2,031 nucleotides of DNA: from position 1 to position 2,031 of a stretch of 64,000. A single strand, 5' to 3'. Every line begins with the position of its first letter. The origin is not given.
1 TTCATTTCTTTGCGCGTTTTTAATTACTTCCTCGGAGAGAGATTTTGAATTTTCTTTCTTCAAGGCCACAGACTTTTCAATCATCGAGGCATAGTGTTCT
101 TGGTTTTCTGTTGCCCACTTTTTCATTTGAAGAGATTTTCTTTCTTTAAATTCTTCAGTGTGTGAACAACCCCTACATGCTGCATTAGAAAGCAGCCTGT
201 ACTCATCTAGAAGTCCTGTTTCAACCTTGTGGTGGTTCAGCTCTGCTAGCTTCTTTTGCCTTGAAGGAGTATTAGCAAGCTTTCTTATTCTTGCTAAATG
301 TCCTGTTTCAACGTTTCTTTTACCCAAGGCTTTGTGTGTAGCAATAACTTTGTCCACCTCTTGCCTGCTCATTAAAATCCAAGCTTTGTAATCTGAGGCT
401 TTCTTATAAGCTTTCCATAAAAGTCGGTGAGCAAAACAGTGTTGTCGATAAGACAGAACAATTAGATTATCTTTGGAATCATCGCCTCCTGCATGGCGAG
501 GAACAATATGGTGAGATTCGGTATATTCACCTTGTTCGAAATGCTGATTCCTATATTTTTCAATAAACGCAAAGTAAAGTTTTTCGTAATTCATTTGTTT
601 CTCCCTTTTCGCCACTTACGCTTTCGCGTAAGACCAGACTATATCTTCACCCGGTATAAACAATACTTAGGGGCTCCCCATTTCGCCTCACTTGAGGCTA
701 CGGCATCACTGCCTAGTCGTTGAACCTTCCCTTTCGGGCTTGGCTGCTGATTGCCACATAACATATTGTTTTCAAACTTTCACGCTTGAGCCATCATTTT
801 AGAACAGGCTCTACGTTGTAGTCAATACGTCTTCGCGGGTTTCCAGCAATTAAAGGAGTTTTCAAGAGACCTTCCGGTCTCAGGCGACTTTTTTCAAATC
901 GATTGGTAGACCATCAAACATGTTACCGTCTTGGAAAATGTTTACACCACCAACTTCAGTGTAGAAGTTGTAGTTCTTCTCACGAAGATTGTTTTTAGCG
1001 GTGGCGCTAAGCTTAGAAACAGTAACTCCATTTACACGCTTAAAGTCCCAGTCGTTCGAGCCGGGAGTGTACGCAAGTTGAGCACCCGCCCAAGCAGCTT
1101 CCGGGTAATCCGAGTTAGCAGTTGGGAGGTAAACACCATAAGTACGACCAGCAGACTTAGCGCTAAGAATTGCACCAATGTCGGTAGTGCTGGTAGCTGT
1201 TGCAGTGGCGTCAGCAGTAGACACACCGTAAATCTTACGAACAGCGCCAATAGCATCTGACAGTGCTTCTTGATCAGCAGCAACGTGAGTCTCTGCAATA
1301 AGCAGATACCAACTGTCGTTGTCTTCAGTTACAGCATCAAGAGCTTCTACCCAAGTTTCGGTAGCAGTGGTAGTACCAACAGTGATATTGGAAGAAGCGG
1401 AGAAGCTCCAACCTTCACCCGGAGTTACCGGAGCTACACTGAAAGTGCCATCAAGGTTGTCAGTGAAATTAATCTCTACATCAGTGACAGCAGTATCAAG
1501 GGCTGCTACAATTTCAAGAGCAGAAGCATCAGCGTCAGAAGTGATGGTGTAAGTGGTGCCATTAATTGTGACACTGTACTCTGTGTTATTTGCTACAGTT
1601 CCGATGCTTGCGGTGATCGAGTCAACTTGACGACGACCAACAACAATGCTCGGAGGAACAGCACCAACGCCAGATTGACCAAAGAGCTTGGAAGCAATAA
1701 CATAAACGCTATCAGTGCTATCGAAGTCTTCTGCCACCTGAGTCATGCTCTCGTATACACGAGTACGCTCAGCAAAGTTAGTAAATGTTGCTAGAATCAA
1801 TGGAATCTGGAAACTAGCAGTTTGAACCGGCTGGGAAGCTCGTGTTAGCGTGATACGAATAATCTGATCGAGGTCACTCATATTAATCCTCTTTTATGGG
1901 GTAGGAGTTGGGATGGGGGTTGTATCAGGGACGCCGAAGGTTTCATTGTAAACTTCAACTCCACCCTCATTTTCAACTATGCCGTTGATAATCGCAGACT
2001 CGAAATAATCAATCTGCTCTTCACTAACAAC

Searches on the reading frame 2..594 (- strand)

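Call 61: search_protein_families(library=phrogs, proteins=[window:2-594:-], max_evalue=0.001)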
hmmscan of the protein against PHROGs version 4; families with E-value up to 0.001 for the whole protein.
window:2-594:- (197 aa): 3 families
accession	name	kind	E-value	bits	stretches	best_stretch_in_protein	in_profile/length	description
phrog_655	-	DNA, RNA and nucleotide metabolism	4.1e-27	97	1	1-180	27-192/343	homing endonuclease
phrog_12434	-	DNA, RNA and nucleotide metabolism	9.8e-11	42.7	1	11-81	27-99/292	HNH endonuclease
phrog_10088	-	DNA, RNA and nucleotide metabolism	4e-10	40.5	1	1-63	1-63/331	homing endonuclease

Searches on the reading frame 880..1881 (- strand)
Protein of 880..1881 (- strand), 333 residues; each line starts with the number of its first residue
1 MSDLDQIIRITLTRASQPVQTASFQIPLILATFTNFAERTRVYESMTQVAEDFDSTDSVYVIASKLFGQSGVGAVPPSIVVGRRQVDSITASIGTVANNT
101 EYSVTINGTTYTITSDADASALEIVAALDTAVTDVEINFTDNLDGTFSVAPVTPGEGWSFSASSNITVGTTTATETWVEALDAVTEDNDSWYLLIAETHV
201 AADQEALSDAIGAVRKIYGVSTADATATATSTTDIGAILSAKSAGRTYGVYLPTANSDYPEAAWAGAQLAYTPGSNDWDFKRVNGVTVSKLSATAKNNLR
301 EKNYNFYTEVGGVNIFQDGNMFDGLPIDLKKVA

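Call 61: search_protein_families(library=phrogs, proteins=[window:880-1881:-], max_evalue=0.001)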
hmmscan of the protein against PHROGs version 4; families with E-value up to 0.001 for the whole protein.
window:880-1881:- (333 aa): 2 families
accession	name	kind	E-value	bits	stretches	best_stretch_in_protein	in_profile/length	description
phrog_205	-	tail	1.9e-68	232.4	1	3-328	14-319/455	tail sheath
phrog_9590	-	unknown function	1.1e-07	32.3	1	179-328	115-265/377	-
